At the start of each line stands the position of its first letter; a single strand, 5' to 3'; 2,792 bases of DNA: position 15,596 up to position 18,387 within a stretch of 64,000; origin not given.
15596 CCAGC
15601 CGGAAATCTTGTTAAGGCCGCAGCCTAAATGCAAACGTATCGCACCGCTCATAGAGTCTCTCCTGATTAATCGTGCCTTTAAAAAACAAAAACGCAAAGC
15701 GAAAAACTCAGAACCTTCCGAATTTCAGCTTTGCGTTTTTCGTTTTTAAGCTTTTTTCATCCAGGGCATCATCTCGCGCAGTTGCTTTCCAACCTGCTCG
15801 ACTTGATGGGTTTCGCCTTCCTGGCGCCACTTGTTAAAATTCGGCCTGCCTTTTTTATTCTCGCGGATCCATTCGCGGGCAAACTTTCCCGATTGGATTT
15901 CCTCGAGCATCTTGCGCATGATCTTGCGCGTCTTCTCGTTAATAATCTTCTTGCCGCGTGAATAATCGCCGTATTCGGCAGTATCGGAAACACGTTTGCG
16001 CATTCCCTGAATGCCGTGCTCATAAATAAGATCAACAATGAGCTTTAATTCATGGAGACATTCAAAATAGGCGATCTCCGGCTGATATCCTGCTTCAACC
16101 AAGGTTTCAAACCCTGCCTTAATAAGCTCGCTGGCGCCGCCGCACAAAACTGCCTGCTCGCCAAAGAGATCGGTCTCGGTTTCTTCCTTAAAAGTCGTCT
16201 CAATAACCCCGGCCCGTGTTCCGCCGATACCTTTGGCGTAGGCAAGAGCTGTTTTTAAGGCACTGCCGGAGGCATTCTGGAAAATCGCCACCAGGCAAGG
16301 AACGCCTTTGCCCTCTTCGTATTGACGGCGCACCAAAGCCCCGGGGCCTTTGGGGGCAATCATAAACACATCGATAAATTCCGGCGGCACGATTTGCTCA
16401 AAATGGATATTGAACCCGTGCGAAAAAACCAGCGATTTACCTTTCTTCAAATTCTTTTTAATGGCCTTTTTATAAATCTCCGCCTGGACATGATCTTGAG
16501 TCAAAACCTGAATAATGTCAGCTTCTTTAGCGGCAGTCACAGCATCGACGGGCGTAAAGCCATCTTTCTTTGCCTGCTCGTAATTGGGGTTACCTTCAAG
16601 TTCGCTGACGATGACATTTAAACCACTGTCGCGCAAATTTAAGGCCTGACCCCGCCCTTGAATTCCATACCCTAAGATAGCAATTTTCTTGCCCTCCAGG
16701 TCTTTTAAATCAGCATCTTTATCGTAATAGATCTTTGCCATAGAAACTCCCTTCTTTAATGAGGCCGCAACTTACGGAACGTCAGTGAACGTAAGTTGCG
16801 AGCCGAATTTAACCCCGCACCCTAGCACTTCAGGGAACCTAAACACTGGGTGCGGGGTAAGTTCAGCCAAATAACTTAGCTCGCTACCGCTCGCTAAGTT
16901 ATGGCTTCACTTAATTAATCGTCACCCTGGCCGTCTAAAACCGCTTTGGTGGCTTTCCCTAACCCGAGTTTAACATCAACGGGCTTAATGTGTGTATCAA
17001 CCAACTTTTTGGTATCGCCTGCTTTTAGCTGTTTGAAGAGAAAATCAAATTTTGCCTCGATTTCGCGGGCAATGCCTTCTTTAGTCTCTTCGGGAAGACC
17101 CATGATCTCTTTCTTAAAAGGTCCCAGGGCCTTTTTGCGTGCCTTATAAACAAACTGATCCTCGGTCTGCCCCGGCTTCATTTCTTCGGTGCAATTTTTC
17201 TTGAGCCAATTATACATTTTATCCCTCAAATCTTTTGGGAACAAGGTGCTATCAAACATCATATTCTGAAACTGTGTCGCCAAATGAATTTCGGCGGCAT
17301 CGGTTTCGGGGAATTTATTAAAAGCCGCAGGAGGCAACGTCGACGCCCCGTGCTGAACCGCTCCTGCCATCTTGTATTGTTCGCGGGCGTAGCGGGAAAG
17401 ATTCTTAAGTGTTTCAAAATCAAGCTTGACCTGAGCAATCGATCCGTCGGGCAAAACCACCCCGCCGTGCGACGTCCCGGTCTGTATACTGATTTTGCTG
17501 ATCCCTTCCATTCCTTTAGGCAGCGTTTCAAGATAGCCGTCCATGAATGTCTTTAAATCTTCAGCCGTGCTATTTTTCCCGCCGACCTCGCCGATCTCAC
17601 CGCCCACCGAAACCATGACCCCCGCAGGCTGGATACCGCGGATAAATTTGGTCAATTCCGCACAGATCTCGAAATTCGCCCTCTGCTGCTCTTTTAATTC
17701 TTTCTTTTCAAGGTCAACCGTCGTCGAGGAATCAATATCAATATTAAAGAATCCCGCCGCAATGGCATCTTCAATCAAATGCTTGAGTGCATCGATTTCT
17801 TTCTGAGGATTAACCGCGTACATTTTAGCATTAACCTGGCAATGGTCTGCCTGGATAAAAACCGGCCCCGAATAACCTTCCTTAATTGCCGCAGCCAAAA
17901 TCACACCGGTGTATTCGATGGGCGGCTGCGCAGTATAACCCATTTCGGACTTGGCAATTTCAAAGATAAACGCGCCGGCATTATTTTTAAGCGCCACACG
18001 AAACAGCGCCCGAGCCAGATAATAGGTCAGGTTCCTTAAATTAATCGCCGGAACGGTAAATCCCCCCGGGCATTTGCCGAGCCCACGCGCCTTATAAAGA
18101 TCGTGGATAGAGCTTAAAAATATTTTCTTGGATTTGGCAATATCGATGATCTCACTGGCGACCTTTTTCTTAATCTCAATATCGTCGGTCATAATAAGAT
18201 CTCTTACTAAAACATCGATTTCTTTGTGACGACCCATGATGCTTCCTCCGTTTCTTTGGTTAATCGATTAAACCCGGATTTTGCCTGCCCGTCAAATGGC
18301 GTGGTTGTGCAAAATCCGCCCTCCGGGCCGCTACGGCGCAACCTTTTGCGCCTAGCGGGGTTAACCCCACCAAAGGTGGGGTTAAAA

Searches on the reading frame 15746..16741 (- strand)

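Call 14: search_protein_families(library=pfam, proteins=[window:15746-16741:-])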
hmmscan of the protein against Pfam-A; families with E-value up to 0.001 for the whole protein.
window:15746-16741:- (331 aa): 6 families
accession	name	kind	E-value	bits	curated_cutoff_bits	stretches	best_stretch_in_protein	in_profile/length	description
PF07991.19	KARI_N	-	2.3e-69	232.7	20.6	1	15-178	2-165/165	Acetohydroxy acid isomeroreductase, NADPH-binding domain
PF01450.25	KARI_C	-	3e-69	232.3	29.1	1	184-327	1-144/144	Ketol-acid reductoisomerase, C-terminal domain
PF00670.27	AdoHcyase_NAD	-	6.7e-06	26.7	27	1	15-81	21-86/162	S-adenosyl-L-homocysteine hydrolase, NAD binding domain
PF02826.25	2-Hacid_dh_C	-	8.4e-06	25.7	25.1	1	8-82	27-100/178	D-isomer specific 2-hydroxyacid dehydrogenase, NAD binding domain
PF03807.23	F420_oxidored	-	3.7e-05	24.7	21.6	1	19-105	1-89/94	NADP oxidoreductase coenzyme F420-dependent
PF03446.21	NAD_binding_2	-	0.00014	22.3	21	1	19-105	1-90/161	NAD binding domain of 6-phosphogluconate dehydrogenase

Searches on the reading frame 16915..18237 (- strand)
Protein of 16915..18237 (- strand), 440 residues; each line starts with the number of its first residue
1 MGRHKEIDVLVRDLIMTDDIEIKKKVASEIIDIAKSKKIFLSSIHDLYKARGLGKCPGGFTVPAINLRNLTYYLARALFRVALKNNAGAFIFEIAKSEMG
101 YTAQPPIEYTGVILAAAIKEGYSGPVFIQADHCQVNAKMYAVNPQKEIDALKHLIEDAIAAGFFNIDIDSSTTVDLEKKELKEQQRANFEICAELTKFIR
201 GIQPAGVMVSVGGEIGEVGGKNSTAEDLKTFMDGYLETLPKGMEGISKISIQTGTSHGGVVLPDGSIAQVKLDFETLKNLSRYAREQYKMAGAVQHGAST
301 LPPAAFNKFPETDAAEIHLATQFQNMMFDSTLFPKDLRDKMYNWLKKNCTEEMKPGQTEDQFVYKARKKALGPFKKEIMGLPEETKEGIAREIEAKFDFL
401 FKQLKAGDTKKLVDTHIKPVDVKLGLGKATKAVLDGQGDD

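Call 14: search_protein_families(library=pfam, proteins=[window:16915-18237:-])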
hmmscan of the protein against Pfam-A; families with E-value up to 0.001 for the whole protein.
window:16915-18237:- (440 aa): 2 families
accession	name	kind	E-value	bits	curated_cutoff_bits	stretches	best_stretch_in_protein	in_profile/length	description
PF01116.26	F_bP_aldolase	-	2.6e-17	63.7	25.5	1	58-354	13-262/277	Fructose-bisphosphate aldolase class-II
PF08013.17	GatZ_KbaZ-like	-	0.00023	20.4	26.7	1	100-229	55-186/420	D-tagatose-1,6-bisphosphate aldolase subunit GatZ/KbaZ-like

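Call 15: find_encoding_contigs(protein=window:16915-18237:-, flank=3000, max_places=10)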
Protein window:16915-18237:- (440 aa): 19 contigs read that carry it; 1 place shown.
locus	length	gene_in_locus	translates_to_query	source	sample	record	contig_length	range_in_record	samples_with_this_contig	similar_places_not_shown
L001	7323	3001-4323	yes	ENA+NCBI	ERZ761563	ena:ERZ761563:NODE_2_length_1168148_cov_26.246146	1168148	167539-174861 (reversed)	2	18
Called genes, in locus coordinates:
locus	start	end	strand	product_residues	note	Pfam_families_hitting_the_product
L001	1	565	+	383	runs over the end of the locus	PF00438:S-AdoMet_synt_N, PF02772:S-AdoMet_synt_M, PF02773:S-AdoMet_synt_C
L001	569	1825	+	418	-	PF05221:AdoHcyase, PF02826:2-Hacid_dh_C (weak), PF00670:AdoHcyase_NAD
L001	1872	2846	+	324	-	PF00365:PFK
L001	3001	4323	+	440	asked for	PF01116:F_bP_aldolase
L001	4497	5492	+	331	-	PF00670:AdoHcyase_NAD (weak), PF02826:2-Hacid_dh_C (weak), PF07991:KARI_N, PF01450:KARI_C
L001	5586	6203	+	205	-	-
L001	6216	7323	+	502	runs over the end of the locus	PF00682:HMGL-like, PF22617:HCS_D2, PF08502:LeuA_dimer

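Call 39: find_homologous_proteins(query=window:16915-18237:-, max_evalue=1e-60)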
Query window:16915-18237:- (440 aa): 8000 proteins with E <= 1e-60 among 8000 candidates; the best 120 are listed.
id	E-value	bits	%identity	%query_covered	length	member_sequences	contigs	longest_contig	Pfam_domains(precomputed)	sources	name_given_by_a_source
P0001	1.1e-290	982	100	100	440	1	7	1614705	PF01116.27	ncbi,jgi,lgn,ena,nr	ncbi:MAG TPA: class II fructose-bisphosphate aldolase [Candidatus Omnitrophota bacterium]|nr:class I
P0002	3.7e-283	957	97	100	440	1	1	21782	PF01116.27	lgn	-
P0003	1.8e-236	803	81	99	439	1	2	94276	PF01116.27,PF08013.18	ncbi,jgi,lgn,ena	-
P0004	2.1e-235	799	80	99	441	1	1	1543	PF01116.27,PF08013.18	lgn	-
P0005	1.7e-234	797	79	100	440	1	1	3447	PF01116.27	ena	-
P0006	7.8e-234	794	80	100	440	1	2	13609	PF01116.27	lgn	-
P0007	9.4e-234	794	79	100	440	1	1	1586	PF01116.27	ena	-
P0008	1.7e-231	787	79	100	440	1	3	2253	PF01116.27,PF08013.18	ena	-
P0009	4.7e-231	785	78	99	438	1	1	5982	PF01116.27,PF08013.18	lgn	-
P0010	5.3e-231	785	78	99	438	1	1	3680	PF01116.27,PF08013.18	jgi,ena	-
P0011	1.2e-230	784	78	100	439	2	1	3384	PF01116.27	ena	-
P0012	2.1e-230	783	79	99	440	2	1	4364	PF01116.27,PF08013.18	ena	-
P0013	9.2e-228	774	77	100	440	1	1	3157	PF01116.27,PF08013.18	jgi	jgi:fructose/tagatose bisphosphate aldolase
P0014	2.0e-223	760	75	100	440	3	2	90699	PF01116.27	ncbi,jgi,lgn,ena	-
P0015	8.7e-222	755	76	99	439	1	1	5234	PF01116.27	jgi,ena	-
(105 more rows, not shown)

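Call 40: find_encoding_contigs(protein=P0002, flank=10000, max_places=3)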
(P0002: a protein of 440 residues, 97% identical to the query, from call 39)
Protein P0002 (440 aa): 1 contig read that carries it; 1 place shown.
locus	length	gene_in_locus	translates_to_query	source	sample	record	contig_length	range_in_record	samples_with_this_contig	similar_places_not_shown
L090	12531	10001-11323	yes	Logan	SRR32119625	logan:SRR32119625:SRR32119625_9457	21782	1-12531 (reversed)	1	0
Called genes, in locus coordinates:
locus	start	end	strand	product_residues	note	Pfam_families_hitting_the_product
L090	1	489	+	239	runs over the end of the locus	PF00696:AA_kinase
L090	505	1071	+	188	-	PF01765:RRF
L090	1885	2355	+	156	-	PF00359:PTS_EIIA_2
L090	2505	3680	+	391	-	PF01933:CofD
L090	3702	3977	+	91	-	PF00381:PTS-HPr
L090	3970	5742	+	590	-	PF05524:PEP-utilisers_N, PF00391:PEP-utilizers, PF02896:PEP-utilizers_C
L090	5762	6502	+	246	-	PF00483:NTP_transferase, PF01128:IspD (weak), PF12804:NTP_transf_3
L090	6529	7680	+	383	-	PF00438:S-AdoMet_synt_N, PF02772:S-AdoMet_synt_M, PF02773:S-AdoMet_synt_C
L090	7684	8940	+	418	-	PF05221:AdoHcyase, PF00670:AdoHcyase_NAD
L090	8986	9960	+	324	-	PF00365:PFK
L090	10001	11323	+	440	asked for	PF01116:F_bP_aldolase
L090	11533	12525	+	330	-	PF00670:AdoHcyase_NAD (weak), PF02826:2-Hacid_dh_C (weak), PF03807:F420_oxidored (faint), PF07991:KARI_N, PF01450:KARI_C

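Call 41: find_encoding_contigs(protein=P0003, flank=10000, max_places=3)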
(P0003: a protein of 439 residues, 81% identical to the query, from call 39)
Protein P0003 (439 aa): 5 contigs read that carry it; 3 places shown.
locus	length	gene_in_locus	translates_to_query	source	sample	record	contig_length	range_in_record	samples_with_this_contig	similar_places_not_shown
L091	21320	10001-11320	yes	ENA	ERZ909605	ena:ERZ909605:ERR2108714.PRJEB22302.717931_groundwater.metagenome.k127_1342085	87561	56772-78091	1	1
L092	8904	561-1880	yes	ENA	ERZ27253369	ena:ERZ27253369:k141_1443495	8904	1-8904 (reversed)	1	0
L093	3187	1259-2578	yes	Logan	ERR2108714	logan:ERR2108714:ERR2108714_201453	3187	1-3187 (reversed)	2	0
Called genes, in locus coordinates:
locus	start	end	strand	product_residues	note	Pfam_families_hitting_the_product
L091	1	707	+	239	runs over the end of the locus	PF00696:AA_kinase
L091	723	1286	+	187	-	PF01765:RRF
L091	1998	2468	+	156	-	PF00359:PTS_EIIA_2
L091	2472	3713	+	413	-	PF01933:CofD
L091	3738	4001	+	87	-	PF00381:PTS-HPr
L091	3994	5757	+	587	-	PF05524:PEP-utilisers_N, PF00391:PEP-utilizers, PF02896:PEP-utilizers_C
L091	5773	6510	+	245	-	PF00483:NTP_transferase, PF12804:NTP_transf_3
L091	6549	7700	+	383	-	PF00438:S-AdoMet_synt_N, PF02772:S-AdoMet_synt_M, PF02773:S-AdoMet_synt_C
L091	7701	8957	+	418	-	PF05221:AdoHcyase, PF02826:2-Hacid_dh_C, PF00670:AdoHcyase_NAD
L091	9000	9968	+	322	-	PF00365:PFK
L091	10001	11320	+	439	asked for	PF01116:F_bP_aldolase, PF08013:GatZ_KbaZ-like (weak)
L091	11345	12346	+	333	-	PF02826:2-Hacid_dh_C (faint), PF03446:NAD_binding_2 (weak), PF07991:KARI_N, PF01450:KARI_C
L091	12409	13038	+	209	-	PF08241:Methyltransf_11 (faint)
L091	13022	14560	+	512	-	PF00682:HMGL-like, PF22617:HCS_D2, PF08502:LeuA_dimer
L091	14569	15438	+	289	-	PF08501:Shikimate_dh_N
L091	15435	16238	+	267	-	PF06750:A24_N_bact, PF01478:Peptidase_A24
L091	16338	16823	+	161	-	PF01202:SKI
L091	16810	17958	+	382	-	PF02481:DNA_processg_A, PF17782:WHD_DprA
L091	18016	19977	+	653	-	PF01751:Toprim, PF01131:Topoisom_bac, PF01396:Zn_ribbon_Top1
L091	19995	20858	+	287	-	PF02899:Phage_int_SAM_1, PF13102:Phage_int_SAM_5 (faint), PF13495:Phage_int_SAM_4 (weak), PF00589:Phage_integrase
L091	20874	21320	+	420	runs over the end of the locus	PF04413:Glycos_transf_N, PF00534:Glycos_transf_1 (weak)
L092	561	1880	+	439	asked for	PF01116:F_bP_aldolase, PF08013:GatZ_KbaZ-like (weak)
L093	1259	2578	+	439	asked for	PF01116:F_bP_aldolase, PF08013:GatZ_KbaZ-like (weak)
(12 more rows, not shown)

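Call 42: find_encoding_contigs(protein=P0014, flank=10000, max_places=3)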
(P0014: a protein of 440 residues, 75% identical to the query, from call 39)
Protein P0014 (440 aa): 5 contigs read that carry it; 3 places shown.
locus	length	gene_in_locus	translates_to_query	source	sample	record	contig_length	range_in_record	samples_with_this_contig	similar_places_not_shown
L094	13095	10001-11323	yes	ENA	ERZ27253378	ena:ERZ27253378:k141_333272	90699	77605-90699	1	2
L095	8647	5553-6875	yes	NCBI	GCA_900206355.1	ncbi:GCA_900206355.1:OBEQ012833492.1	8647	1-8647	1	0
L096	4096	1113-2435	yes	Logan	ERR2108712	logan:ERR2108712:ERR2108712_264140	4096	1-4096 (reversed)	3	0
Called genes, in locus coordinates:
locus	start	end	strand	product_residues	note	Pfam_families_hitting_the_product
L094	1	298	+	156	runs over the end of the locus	PF00359:PTS_EIIA_2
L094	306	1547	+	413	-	PF01933:CofD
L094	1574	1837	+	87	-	PF00381:PTS-HPr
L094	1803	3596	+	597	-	PF05524:PEP-utilisers_N, PF00391:PEP-utilizers, PF02896:PEP-utilizers_C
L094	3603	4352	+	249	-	PF00483:NTP_transferase, PF12804:NTP_transf_3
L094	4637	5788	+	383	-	PF00438:S-AdoMet_synt_N, PF02772:S-AdoMet_synt_M, PF02773:S-AdoMet_synt_C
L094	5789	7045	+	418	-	PF05221:AdoHcyase, PF02826:2-Hacid_dh_C (weak), PF00670:AdoHcyase_NAD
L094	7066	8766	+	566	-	PF13600:DUF4140, PF13598:DUF4139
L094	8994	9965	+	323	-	PF00365:PFK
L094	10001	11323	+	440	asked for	PF01116:F_bP_aldolase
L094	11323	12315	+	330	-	PF00670:AdoHcyase_NAD (faint), PF03446:NAD_binding_2 (weak), PF03807:F420_oxidored (weak), PF07991:KARI_N, PF01450:KARI_C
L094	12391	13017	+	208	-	-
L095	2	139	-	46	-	?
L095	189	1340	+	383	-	PF00438:S-AdoMet_synt_N, PF02772:S-AdoMet_synt_M, PF02773:S-AdoMet_synt_C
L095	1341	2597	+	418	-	PF05221:AdoHcyase, PF02826:2-Hacid_dh_C (weak), PF00670:AdoHcyase_NAD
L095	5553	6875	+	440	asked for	PF01116:F_bP_aldolase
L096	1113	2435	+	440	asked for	PF01116:F_bP_aldolase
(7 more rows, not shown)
